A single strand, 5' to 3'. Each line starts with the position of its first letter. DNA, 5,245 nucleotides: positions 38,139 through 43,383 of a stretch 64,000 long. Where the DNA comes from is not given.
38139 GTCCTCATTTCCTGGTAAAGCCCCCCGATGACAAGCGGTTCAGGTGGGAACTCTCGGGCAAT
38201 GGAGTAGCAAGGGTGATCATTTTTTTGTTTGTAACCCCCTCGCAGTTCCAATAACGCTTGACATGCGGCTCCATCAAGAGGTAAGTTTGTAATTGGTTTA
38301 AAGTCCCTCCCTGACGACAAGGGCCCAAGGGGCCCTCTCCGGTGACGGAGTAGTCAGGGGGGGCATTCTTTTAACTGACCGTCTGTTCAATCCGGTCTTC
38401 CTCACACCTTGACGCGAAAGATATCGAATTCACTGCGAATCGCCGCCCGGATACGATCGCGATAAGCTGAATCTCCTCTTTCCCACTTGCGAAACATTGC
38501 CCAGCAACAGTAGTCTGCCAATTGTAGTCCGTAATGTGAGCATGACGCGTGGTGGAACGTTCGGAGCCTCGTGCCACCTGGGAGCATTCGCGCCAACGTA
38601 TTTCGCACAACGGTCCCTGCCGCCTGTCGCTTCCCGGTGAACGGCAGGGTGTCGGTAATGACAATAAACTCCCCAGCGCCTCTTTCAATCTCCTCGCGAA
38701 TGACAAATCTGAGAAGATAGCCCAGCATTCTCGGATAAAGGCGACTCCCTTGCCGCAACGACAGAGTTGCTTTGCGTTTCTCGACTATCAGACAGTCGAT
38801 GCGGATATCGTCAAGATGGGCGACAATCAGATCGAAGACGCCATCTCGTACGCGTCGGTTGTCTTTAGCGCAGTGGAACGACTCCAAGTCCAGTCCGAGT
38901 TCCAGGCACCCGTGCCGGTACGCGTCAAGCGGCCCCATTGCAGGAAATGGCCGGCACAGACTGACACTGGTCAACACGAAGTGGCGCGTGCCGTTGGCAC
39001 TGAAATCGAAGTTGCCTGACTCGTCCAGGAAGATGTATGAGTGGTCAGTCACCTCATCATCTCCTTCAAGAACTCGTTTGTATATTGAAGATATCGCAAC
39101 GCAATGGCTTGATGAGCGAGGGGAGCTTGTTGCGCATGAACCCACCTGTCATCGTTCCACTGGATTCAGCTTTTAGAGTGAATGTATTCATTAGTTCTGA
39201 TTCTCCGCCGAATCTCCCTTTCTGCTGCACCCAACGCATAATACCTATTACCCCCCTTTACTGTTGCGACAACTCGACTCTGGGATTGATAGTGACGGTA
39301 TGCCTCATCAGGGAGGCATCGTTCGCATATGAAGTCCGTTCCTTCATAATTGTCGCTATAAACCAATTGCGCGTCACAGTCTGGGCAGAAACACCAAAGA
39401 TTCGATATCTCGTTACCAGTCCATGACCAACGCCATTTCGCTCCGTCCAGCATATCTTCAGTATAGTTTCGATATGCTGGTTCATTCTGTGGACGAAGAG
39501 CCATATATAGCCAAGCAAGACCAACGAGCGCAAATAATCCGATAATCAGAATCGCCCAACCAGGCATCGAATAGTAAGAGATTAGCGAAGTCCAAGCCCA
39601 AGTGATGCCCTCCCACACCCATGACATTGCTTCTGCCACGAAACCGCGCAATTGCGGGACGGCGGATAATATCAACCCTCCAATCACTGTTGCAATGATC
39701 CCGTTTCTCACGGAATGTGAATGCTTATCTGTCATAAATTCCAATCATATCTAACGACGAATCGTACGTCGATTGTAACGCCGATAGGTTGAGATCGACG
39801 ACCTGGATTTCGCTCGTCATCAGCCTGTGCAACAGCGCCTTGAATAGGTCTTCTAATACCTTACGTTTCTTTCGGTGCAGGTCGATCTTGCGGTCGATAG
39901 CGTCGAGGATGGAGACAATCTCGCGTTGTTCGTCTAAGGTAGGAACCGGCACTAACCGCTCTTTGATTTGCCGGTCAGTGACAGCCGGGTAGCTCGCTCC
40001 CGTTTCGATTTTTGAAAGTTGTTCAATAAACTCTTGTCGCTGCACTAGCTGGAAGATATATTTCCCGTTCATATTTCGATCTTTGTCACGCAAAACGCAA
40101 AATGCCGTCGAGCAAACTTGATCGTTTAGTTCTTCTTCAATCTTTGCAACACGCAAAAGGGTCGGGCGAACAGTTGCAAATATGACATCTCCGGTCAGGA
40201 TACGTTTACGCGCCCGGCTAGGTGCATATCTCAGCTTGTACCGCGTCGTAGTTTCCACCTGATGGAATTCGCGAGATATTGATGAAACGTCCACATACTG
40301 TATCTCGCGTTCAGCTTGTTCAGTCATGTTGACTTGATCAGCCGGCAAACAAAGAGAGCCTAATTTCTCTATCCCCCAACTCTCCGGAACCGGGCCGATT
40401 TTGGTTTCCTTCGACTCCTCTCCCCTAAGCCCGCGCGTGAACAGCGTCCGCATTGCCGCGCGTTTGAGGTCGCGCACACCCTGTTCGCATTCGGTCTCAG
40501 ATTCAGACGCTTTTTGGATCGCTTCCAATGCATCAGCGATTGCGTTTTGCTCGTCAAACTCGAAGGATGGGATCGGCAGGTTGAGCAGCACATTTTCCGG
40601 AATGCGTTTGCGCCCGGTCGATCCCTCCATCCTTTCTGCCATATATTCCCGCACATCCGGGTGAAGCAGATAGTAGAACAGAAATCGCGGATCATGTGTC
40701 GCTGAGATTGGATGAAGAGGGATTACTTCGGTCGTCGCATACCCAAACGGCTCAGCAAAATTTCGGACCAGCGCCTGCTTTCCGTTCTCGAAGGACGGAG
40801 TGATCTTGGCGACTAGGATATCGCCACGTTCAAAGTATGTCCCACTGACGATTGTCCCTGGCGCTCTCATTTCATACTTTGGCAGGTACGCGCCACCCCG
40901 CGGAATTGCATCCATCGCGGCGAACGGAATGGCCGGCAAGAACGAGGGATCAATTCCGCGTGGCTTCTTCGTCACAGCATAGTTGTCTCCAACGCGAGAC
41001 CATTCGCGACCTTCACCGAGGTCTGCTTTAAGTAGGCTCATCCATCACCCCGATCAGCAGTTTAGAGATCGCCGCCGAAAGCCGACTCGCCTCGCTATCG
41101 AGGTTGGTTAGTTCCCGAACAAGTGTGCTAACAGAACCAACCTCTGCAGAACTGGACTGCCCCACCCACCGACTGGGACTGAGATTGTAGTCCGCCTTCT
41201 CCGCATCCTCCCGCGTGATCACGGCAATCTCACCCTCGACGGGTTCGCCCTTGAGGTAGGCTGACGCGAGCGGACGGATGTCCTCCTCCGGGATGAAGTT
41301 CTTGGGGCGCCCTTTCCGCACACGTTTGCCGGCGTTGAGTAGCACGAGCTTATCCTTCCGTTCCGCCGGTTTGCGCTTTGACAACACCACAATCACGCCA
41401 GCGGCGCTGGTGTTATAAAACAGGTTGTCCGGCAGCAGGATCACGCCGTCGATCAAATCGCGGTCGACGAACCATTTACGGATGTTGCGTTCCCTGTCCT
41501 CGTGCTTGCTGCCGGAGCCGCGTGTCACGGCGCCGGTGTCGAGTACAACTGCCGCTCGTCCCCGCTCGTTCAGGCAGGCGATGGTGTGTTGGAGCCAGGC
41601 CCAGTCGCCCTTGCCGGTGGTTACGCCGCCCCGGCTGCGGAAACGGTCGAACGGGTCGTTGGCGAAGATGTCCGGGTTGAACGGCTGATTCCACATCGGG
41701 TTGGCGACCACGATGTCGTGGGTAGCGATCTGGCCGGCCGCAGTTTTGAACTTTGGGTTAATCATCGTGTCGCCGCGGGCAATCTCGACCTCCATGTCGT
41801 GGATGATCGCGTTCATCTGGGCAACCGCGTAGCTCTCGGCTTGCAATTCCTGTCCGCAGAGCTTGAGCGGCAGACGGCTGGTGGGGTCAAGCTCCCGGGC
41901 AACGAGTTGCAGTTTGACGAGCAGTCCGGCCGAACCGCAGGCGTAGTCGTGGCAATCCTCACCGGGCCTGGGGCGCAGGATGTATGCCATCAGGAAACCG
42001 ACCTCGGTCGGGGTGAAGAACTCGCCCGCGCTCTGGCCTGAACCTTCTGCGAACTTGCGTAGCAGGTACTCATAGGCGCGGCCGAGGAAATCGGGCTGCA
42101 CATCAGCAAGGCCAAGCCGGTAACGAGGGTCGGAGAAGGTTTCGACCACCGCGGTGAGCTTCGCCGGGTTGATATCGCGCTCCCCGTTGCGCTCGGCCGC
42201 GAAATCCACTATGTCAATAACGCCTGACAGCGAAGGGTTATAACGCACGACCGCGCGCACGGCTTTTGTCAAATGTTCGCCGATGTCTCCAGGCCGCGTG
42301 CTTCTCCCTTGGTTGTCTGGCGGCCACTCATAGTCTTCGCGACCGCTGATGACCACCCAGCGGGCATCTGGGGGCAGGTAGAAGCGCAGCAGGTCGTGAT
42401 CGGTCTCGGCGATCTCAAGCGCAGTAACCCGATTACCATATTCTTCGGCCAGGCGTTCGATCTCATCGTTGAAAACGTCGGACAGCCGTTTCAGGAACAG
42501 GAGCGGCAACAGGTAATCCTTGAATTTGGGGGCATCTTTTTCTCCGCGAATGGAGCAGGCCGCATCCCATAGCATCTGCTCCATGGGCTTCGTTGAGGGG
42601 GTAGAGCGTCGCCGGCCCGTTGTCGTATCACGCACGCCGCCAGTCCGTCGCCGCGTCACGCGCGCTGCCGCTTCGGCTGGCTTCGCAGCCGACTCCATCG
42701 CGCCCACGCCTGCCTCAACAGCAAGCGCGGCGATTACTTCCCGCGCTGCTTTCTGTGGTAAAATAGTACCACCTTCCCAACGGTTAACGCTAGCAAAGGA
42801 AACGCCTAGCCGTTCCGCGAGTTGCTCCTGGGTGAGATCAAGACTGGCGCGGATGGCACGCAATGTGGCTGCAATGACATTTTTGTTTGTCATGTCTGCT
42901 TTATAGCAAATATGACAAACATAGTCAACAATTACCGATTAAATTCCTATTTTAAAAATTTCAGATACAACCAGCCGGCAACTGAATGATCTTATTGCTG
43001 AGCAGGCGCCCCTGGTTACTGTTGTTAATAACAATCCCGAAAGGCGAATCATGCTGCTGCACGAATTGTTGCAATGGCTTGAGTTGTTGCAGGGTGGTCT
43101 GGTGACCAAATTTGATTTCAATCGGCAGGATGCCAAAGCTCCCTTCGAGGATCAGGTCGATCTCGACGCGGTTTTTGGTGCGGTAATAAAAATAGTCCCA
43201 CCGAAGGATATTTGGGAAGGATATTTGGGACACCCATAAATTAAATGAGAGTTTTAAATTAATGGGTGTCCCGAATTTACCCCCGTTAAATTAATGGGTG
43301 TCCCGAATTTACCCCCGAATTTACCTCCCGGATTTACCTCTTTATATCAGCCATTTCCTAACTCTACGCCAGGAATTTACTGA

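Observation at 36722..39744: Three-gene insertion (2TM zinc-ribbon, DUF3800, Schlafen/AlbA_2-HATPase-wHTH) inside a Type I R-M operon: candidate embedded defence module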

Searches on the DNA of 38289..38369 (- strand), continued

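Call 101: search_with_rna_model(model_id=R1, sources=[L101, L102, L103, L104, L100, L003], max_evalue=1, filters=off)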
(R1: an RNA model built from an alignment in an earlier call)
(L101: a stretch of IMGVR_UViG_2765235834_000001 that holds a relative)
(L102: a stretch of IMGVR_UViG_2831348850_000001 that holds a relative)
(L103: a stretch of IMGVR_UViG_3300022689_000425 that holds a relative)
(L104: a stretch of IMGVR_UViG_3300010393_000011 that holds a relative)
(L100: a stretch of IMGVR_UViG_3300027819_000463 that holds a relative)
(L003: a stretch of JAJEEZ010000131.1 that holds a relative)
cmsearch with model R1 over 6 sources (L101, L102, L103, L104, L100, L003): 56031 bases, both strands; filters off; matches with E-value up to 1: 6.
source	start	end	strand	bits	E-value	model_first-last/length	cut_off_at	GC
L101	6672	6751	+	88.4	8e-29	1-83/83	no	0.64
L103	6666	6749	+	60.7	4.9e-19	1-83/83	no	0.48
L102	1904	1982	+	59.7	1.1e-18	1-83/83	no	0.58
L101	6662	6742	-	13.7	0.019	1-83/83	no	0.62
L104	6647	6718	+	12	0.078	1-83/83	no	0.47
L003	4410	4450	-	11.6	0.1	1-83/83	no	0.61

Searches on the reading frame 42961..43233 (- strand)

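Call 111: search_protein_families(library=pfam, proteins=[window:42961-43233:-], max_evalue=0.001)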
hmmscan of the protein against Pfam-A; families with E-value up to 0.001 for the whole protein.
window:42961-43233:- (90 aa): 1 family
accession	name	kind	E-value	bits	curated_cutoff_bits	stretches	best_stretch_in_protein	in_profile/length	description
PF13635.12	DUF4143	-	1.3e-05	25.5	28.1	1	13-42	129-159/160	Domain of unknown function (DUF4143)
